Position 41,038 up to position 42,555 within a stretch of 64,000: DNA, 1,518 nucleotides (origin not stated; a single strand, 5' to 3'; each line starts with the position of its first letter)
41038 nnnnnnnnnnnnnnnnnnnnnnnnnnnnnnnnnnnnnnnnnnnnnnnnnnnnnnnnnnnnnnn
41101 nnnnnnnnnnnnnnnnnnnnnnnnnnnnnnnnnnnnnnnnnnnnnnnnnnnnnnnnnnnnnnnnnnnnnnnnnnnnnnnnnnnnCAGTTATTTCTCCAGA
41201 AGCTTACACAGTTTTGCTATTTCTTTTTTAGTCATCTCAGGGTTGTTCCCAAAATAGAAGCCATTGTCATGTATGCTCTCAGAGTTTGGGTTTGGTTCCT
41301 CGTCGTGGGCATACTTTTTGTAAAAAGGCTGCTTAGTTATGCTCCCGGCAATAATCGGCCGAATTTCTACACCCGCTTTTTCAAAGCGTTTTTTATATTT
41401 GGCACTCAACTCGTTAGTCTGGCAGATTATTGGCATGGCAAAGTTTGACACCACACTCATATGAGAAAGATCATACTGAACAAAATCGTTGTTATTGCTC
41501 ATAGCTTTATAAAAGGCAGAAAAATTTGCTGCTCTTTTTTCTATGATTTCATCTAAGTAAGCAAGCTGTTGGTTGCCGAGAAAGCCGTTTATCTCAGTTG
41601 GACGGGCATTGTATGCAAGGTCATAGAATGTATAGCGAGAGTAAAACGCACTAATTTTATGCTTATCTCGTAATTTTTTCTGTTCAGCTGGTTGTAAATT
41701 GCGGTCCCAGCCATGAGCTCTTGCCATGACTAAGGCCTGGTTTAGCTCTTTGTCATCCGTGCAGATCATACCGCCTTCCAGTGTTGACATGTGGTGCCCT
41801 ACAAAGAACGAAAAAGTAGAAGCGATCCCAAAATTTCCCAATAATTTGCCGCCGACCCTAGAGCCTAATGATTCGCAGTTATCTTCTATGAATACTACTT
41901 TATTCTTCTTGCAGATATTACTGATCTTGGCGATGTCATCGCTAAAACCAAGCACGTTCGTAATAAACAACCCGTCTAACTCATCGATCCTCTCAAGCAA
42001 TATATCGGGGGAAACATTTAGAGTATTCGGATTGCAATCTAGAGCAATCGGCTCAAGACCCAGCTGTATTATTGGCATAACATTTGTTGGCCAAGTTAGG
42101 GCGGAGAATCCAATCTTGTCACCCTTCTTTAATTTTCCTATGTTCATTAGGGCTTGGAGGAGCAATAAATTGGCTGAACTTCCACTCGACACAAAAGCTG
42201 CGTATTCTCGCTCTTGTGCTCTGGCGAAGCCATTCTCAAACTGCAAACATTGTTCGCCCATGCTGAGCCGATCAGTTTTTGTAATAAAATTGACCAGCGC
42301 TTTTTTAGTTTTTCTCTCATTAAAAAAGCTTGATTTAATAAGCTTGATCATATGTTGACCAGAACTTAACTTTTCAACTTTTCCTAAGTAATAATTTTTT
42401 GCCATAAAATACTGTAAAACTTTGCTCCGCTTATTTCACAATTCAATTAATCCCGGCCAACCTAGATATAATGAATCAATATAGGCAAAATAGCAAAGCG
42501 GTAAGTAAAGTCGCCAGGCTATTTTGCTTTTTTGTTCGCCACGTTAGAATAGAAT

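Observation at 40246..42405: Probable 3,6-dideoxyhexose (colitose-type) branch: DegT-fold enzyme with His replacing the catalytic Lys next to an Fcl/ColC homologue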

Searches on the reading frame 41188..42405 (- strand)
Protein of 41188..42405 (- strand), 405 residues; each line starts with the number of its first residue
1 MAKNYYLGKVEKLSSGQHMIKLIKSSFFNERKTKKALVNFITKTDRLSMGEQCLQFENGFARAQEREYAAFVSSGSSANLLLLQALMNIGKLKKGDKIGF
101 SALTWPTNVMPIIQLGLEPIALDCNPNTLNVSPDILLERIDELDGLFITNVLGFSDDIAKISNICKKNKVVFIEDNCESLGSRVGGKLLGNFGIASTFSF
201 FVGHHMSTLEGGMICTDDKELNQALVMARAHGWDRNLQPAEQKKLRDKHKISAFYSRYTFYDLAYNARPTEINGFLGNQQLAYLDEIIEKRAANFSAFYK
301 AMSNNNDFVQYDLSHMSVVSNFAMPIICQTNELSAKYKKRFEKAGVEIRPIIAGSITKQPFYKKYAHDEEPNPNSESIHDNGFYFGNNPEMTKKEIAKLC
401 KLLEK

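Call 3: search_protein_families(library=pfam, proteins=[window:41188-42405:-])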
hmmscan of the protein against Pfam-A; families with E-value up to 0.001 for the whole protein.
window:41188-42405:- (405 aa): 2 families
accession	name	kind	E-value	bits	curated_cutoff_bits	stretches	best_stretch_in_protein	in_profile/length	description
PF01041.23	DegT_DnrJ_EryC1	-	5e-60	204.1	19.8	1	31-402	4-358/360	DegT/DnrJ/EryC1/StrS aminotransferase family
PF00266.25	Aminotran_5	-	0.00028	20.4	21.5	1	62-182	57-182/371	Aminotransferase class-V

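Call 4: search_protein_families(library=ncbifam, proteins=[window:41188-42405:-])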
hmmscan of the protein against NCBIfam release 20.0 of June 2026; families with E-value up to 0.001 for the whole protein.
window:41188-42405:- (405 aa): 7 families
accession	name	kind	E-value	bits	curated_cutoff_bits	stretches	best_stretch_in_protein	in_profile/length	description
NF011936.0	PRK15407.1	equivalog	1e-59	202.4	423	1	44-404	58-433/440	lipopolysaccharide biosynthesis protein RfbH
TIGR03588.1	PseC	equivalog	2.3e-37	128.8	423.5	1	36-404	15-377/380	UDP-4-amino-4,6-dideoxy-N-acetyl-beta-L-altrosamine transaminase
TIGR04181.1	NHT_00031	hypoth_equivalog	2.3e-34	118.8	420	1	30-372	10-345/359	LegC family aminotransferase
NF008658.2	PRK11658.1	equivalog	1.6e-21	76.4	631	1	41-301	23-270/379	UDP-4-amino-4-deoxy-L-arabinose aminotransferase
NF008687.0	PRK11706.1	equivalog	3e-17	62.4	375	1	72-316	51-281/375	dTDP-4-amino-4,6-dideoxygalactose transaminase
TIGR04427.1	PLP_DesI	equivalog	3.6e-13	49.4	650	1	83-237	80-233/390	dTDP-4-dehydro-6-deoxyglucose aminotransferase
TIGR02379.1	ECA_wecE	subfamily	4.3e-12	45.5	434.85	1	82-307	60-273/376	dTDP-4-amino-4,6-dideoxy-D-glucose transaminase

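Call 5: search_solved_structures(query=window:41188-42405:-, show_alignments=3)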
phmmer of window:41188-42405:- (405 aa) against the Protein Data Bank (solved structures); distinct sequences matched with E-value up to 0.001: 55.
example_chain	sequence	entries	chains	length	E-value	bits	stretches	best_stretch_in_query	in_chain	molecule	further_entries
2gms_A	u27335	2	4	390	6.5e-58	199.7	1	35-392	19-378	Putative pyridoxamine 5-phosphate-dependent dehydrase, Wbdk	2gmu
3b8x_A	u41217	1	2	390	6.5e-57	196.4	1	35-392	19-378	Pyridoxamine 5-phosphate-dependent dehydrase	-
2r0t_A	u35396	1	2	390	1.2e-56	195.5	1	35-392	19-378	Pyridoxamine 5-phosphate-dependent dehydrase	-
3gr9_A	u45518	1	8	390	1.2e-56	195.5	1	35-392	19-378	ColD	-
3bcx_A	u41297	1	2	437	8.1e-41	143.4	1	67-395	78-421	CDP-6-deoxy-L-threo-D-glycero-4-hexulose-3-dehydrase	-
3bb8_A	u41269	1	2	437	1.5e-39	139.3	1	67-395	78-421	CDP-4-keto-6-deoxy-D-glucose-3-dehydrase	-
9wvy_A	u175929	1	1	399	5e-32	114.5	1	30-291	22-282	Putative NDP-4-keto-6-deoxyglucose-3-dehydratase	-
5u1z_A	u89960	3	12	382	4.5e-19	71.8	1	28-243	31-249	Putative aminotransferase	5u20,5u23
7b0m_AAA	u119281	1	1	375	5.8e-19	71.5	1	48-385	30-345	Sugar aminotransferase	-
5u21_A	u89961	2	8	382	5.8e-19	71.5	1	28-243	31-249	Putative aminotransferase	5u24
3bn1_A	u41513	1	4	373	7.2e-18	67.9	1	47-236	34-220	Perosamine synthetase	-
3dr7_A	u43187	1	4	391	7.8e-18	67.8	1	47-237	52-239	Putative perosamine synthetase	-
7l7x_AAA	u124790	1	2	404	1.1e-17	67.3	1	49-299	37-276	DegT/DnrJ/EryC1/StrS aminotransferase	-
3dr4_A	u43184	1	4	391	1.1e-17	67.3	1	47-237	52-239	Putative perosamine synthetase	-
2fn6_A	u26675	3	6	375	1.5e-17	66.9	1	31-244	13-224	AMINOTRANSFERASE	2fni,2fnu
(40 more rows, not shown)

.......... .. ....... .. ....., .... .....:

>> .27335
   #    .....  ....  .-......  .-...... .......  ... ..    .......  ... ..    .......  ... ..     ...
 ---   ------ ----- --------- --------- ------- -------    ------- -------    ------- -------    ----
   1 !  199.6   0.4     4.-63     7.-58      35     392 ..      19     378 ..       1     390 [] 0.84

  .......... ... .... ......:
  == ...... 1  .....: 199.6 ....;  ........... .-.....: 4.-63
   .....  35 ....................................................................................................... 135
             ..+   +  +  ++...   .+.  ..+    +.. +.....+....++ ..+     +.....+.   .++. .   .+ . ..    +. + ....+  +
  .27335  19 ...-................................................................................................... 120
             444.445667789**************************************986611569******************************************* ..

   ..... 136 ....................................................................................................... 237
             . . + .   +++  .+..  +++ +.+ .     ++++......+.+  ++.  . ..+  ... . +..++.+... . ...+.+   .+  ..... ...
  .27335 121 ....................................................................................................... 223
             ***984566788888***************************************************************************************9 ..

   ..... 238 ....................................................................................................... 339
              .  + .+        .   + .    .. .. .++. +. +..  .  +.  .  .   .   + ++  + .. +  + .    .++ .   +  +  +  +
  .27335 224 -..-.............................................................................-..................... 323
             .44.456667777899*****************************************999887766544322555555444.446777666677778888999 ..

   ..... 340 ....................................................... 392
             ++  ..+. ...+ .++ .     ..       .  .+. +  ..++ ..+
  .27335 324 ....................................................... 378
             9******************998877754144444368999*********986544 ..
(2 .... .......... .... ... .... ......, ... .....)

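Call 13: find_homologous_proteins(query=window:41188-42405:-)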
Query window:41188-42405:- (405 aa): 6668 proteins with E <= 0.001 among 8000 candidates; the best 120 are listed.
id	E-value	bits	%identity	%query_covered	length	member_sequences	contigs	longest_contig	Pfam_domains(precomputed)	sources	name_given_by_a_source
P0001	1.8e-271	918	100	100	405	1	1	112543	PF01041.24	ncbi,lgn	-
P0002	9.1e-227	770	83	100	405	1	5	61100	PF01041.24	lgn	-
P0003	2.9e-202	690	72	100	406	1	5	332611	PF01041.24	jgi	jgi:CDP-6-deoxy-D-xylo-4-hexulose-3-dehydrase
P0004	1.5e-199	681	72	100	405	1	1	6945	PF01041.24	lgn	-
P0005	6.3e-197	672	71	100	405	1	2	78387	PF01041.24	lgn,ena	-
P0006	2.1e-195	667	70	100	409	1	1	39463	PF01041.24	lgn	-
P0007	1.0e-194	665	71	100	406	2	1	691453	PF01041.24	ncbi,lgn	-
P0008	8.5e-193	659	70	100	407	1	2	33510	PF01041.24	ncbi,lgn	-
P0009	2.0e-191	654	70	100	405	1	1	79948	PF01041.24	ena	-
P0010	2.6e-191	654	70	100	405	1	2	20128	PF00266.26,PF01041.24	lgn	-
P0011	5.2e-191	653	70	100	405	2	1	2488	PF00266.26,PF01041.24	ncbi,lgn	-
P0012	6.5e-191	652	70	100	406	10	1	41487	PF01041.24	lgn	-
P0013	1.2e-190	652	69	100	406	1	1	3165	PF01041.24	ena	-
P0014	1.2e-190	651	70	100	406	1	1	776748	PF01041.24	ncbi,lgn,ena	-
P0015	5.7e-190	649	70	100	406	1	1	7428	PF01041.24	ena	-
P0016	2.6e-189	647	69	100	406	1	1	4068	PF01041.24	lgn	-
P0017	6.8e-189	646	69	100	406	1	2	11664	PF01041.24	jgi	jgi:CDP-6-deoxy-D-xylo-4-hexulose-3-dehydrase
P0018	4.9e-187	640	70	100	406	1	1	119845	PF01041.24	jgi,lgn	jgi:CDP-6-deoxy-D-xylo-4-hexulose-3-dehydrase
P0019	3.9e-185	633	67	100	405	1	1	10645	PF01041.24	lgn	-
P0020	2.6e-184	631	67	100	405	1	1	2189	PF01041.24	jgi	jgi:CDP-6-deoxy-D-xylo-4-hexulose-3-dehydrase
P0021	5.5e-183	626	68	100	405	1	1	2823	PF01041.24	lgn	-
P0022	3.9e-182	624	67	100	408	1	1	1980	PF01041.24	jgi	jgi:CDP-4-dehydro-6-deoxyglucose reductase, E1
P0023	2.7e-179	614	68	96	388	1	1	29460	PF00266.26,PF01041.24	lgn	-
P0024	6.8e-177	606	66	96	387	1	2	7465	PF01041.24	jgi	jgi:CDP-4-dehydro-6-deoxyglucose reductase, E1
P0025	2.2e-176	605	67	96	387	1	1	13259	PF01041.24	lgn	-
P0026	1.6e-175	602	66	96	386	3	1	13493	PF00266.26,PF01041.24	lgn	-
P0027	5.4e-175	600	67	95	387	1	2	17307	PF01041.24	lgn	-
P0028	2.0e-174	598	66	95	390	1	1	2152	PF01041.24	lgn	-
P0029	3.0e-174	598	64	100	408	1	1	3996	PF01041.24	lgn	-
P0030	5.8e-174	597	66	96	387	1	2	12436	PF01041.24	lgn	-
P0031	1.7e-173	595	66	96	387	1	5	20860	PF01041.24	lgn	-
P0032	2.2e-173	595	66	96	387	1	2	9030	PF01041.24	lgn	-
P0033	3.3e-173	594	66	96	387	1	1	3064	PF01041.24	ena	-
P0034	3.4e-173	594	67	96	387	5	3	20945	PF01041.24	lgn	-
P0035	5.1e-173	594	65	96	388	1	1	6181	PF01041.24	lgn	-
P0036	5.1e-173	594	66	96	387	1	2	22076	PF01041.24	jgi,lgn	jgi:CDP-6-deoxy-D-xylo-4-hexulose-3-dehydrase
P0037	5.2e-173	593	66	96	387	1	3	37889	PF01041.24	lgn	-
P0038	8.3e-173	593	65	96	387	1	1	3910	PF01041.24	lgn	-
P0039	1.2e-172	592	65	96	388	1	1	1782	PF01041.24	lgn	-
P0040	1.3e-172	592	66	95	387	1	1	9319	PF01041.24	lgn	-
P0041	1.4e-172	592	65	96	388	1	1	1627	PF01041.24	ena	-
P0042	1.6e-172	592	65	96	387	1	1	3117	PF01041.24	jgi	jgi:CDP-4-dehydro-6-deoxyglucose reductase, E1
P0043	2.2e-172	591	65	96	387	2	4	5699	PF01041.24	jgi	jgi:CDP-6-deoxy-D-xylo-4-hexulose-3-dehydrase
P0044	2.3e-172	591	65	96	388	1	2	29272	PF01041.24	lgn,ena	-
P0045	2.7e-172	591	65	96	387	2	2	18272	PF01041.24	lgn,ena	-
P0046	3.5e-172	591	65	96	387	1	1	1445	PF01041.24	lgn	-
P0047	5.0e-172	590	64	96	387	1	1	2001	PF01041.24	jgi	jgi:CDP-6-deoxy-D-xylo-4-hexulose-3-dehydrase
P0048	5.2e-172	590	64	96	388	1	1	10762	PF01041.24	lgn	-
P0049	5.5e-172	590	66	96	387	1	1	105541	PF00266.26,PF01041.24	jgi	jgi:CDP-4-dehydro-6-deoxyglucose reductase, E1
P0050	8.1e-172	590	65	96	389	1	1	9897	PF01041.24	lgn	-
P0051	8.8e-172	589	65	96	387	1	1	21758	PF01041.24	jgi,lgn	jgi:CDP-6-deoxy-D-xylo-4-hexulose-3-dehydrase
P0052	1.2e-171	589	64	95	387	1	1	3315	PF01041.24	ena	-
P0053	1.4e-171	589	65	96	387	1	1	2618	PF01041.24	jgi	jgi:CDP-6-deoxy-D-xylo-4-hexulose-3-dehydrase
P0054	1.5e-171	589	64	96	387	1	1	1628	PF01041.24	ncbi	-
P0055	1.6e-171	589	65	96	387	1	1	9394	PF01041.24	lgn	-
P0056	1.7e-171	589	66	95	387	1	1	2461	PF01041.24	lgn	-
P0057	1.8e-171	588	65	96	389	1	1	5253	PF01041.24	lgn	-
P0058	2.1e-171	588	64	96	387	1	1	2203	PF01041.24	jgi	jgi:CDP-6-deoxy-D-xylo-4-hexulose-3-dehydrase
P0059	2.4e-171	588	65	96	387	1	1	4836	PF01041.24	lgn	-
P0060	2.7e-171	588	65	96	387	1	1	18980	PF01041.24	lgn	-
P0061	2.8e-171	588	66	96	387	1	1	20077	PF01041.24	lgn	-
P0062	3.1e-171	588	66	95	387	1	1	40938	PF01041.24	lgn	-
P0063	3.1e-171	588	65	96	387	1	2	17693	PF01041.24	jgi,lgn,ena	jgi:CDP-6-deoxy-D-xylo-4-hexulose-3-dehydrase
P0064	4.3e-171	587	65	95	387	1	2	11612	PF01041.24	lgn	-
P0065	4.7e-171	587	66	96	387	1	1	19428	PF01041.24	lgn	-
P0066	4.8e-171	587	65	96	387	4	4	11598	PF01041.24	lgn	-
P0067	6.0e-171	587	65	96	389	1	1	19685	PF01041.24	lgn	-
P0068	6.7e-171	587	65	96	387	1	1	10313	PF01041.24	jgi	jgi:CDP-6-deoxy-D-xylo-4-hexulose-3-dehydrase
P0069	7.4e-171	586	65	96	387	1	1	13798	PF01041.24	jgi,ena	-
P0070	7.5e-171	586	65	95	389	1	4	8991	PF00266.26,PF01041.24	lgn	-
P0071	7.7e-171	586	65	96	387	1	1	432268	PF01041.24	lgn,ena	-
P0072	8.1e-171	586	65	95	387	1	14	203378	PF01041.24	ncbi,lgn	-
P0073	1.1e-170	586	65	96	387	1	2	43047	PF01041.24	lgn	-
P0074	1.1e-170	586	65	96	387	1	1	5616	PF01041.24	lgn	-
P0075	1.9e-170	585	65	96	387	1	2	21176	PF01041.24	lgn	-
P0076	2.0e-170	585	67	96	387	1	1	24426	PF00266.26,PF01041.24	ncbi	ncbi:MAG: aminotransferase class V-fold PLP-dependent enzyme [Patescibacteria group bacterium]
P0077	2.2e-170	585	65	96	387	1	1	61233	PF01041.24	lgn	-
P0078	2.5e-170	585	65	96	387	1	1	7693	PF01041.24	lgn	-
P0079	2.7e-170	585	64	95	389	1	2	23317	PF01041.24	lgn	-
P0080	3.4e-170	584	65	96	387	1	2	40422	PF01041.24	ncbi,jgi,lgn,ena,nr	ncbi:MAG TPA: DegT/DnrJ/EryC1/StrS aminotransferase family protein [Candidatus Saccharimonadia bacte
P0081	3.5e-170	584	66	96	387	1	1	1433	PF01041.24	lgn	-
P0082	3.5e-170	584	65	96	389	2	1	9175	PF01041.24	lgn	-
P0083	3.5e-170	584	66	96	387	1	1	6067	PF01041.24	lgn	-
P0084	3.6e-170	584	64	96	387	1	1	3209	PF01041.24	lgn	-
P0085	3.6e-170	584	66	96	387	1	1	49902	PF01041.24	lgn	-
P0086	3.7e-170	584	64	96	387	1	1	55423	PF01041.24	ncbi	-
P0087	4.2e-170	584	66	96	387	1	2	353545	PF01041.24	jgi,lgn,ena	jgi:CDP-6-deoxy-D-xylo-4-hexulose-3-dehydrase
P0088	4.3e-170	584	65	95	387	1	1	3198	PF01041.24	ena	-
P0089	4.4e-170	584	65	96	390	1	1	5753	PF01041.24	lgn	-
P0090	4.6e-170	584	66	96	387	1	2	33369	PF01041.24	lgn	-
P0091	4.7e-170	584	64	96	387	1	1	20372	PF01041.24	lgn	-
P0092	5.3e-170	584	64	96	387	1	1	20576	PF01041.24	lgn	-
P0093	5.5e-170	584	66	96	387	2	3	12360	PF01041.24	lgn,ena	-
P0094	7.3e-170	583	64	96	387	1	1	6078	PF01041.24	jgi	jgi:CDP-6-deoxy-D-xylo-4-hexulose-3-dehydrase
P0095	8.9e-170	583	63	96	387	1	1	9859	PF01041.24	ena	-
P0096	9.3e-170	583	65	96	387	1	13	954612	PF01041.24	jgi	jgi:CDP-6-deoxy-D-xylo-4-hexulose-3-dehydrase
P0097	9.5e-170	583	65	96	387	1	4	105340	PF01041.24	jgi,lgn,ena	-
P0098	9.8e-170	583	64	96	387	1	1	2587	PF01041.24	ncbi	-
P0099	1.0e-169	583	65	96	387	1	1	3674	PF01041.24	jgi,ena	-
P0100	1.0e-169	583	64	96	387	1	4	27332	PF01041.24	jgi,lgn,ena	-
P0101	1.2e-169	582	65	96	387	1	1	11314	PF01041.24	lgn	-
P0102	1.3e-169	582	65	96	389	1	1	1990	PF01041.24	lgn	-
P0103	1.4e-169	582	64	96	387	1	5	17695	PF01041.24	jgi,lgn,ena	-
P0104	1.4e-169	582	65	96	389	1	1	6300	PF01041.24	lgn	-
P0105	1.5e-169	582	65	96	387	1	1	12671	PF01041.24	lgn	-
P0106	1.8e-169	582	65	96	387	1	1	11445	PF01041.24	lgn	-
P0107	1.9e-169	582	63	96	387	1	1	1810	PF00266.26,PF01041.24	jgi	jgi:CDP-6-deoxy-D-xylo-4-hexulose-3-dehydrase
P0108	2.0e-169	582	64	95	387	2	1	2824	PF01041.24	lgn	-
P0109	2.2e-169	582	65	96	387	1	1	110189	PF01041.24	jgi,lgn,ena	-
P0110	2.4e-169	581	65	96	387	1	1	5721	PF01041.24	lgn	-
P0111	3.3e-169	581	65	95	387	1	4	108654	PF00266.26,PF01041.24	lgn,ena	-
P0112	3.7e-169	581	65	96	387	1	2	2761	PF01041.24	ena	-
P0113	3.7e-169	581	65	96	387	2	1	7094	PF01041.24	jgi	-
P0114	4.4e-169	581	64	96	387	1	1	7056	PF01041.24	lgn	-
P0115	4.8e-169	580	66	96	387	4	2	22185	PF01041.24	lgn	-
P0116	5.4e-169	580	65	96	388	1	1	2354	PF01041.24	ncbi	-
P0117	6.9e-169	580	65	96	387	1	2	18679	PF01041.24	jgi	jgi:CDP-6-deoxy-D-xylo-4-hexulose-3-dehydrase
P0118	7.6e-169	580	64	96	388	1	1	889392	PF01041.24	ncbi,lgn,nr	ncbi:MAG TPA: DegT/DnrJ/EryC1/StrS aminotransferase family protein [Candidatus Saccharimonadales bac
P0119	7.9e-169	580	64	96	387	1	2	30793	PF01041.24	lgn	-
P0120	8.9e-169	580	64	96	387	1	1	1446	PF01041.24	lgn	-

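Call 14: find_encoding_contigs(protein=P0001, flank=3000, max_places=2)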
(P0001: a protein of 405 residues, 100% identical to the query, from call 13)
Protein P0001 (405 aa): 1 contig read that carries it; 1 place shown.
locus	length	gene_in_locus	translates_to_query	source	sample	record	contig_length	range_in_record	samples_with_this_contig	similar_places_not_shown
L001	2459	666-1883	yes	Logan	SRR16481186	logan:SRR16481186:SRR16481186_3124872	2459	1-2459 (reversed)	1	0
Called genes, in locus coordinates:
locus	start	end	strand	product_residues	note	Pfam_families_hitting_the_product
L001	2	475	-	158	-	?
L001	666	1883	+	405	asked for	PF01041:DegT_DnrJ_EryC1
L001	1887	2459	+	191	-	?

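Call 27: find_related_loci(query=window:41188-42405:-, collection=genome_contigs, flank=10000)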
Query window:41188-42405:- (405 aa) in genome_contigs; peptide patterns used: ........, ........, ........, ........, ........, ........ (x = any residue, [..] = any of these).
250 stretches matched a pattern; 47 encode a relative of the query (tblastn E <= 1e-3); 47 distinct loci.
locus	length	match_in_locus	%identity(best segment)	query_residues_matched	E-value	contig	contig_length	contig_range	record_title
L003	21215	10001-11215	71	1-405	0e+0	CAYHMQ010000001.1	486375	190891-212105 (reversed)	MAG TPA_asm: uncultured Candidatus Saccharibacteria bacterium isolate ERP119705_co13_576 genome assembly, contig: NODE_2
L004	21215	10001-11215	70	1-405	0e+0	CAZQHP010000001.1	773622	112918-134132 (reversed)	MAG TPA_asm: uncultured Candidatus Saccharibacteria bacterium isolate SRP178908_co1_46 genome assembly, contig: NODE_2_l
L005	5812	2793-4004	68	1-405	0e+0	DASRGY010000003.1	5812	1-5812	MAG TPA_asm: Candidatus Saccharimonadales bacterium isolate SMAG_U10070 k141_1003485, whole genome shotgun sequence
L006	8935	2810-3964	66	19-403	2e-176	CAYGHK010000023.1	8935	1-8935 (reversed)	MAG TPA_asm: uncultured Candidatus Saccharibacteria bacterium isolate ERP113451_co1_206 genome assembly, contig: NODE_98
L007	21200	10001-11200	62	8-405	2e-173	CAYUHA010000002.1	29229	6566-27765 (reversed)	MAG TPA_asm: uncultured Candidatus Saccharibacteria bacterium isolate binchicken_co256_74 genome assembly, contig: NODE_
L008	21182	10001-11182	63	12-405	2e-172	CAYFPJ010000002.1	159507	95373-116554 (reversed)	MAG TPA_asm: uncultured Gammaproteobacteria bacterium isolate ERP019367_co2_52 genome assembly, contig: NODE_103_length_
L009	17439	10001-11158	61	19-404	7e-170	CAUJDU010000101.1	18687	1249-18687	MAG: Actinomycetota bacterium isolate KLAP143 genome assembly, contig: KLAP143_16172, whole genome shotgun sequence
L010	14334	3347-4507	63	19-405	4e-169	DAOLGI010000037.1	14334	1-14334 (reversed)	MAG TPA_asm: Acidimicrobiia bacterium isolate AMR_MDS_0228 NODE_1794_length_14334_cov_7.842706, whole genome shotgun seq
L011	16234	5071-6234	62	18-405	2e-168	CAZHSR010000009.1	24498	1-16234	MAG TPA_asm: uncultured Candidatus Saccharibacteria bacterium isolate SRP192927_co7_633 genome assembly, contig: NODE_34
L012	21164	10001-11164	60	19-405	1e-162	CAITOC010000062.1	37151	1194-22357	MAG: Candidatus Moranbacteria bacterium isolate MJ130702B_bin-413 genome assembly, contig: bin-413:62/88, whole genome s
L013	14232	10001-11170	60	15-404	1e-162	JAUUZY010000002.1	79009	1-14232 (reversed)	MAG: Candidatus Peregrinibacteria bacterium isolate CSMAG_205 CSMAG_205_k127_9256804_length_79009_cov_16.2699, whole gen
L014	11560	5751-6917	60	17-405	8e-161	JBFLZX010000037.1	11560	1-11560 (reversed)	MAG: Patescibacteria group bacterium isolate MAG122 MAG122_37, whole genome shotgun sequence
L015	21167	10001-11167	60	19-405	9e-160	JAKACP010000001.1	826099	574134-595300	MAG: bacterium isolate WH4.bin1 NODE_1_length_826099_cov_5.622461, whole genome shotgun sequence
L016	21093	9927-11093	56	20-405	9e-147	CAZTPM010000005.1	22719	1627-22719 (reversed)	MAG TPA_asm: Candidatus Woesearchaeota archaeon isolate SRP178699_co2_49 genome assembly, contig: NODE_1459_length_22719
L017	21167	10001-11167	56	19-404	9e-146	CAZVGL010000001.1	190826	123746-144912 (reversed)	MAG TPA_asm: uncultured Candidatus Saccharibacteria bacterium isolate binchicken_co28_93 genome assembly, contig: NODE_2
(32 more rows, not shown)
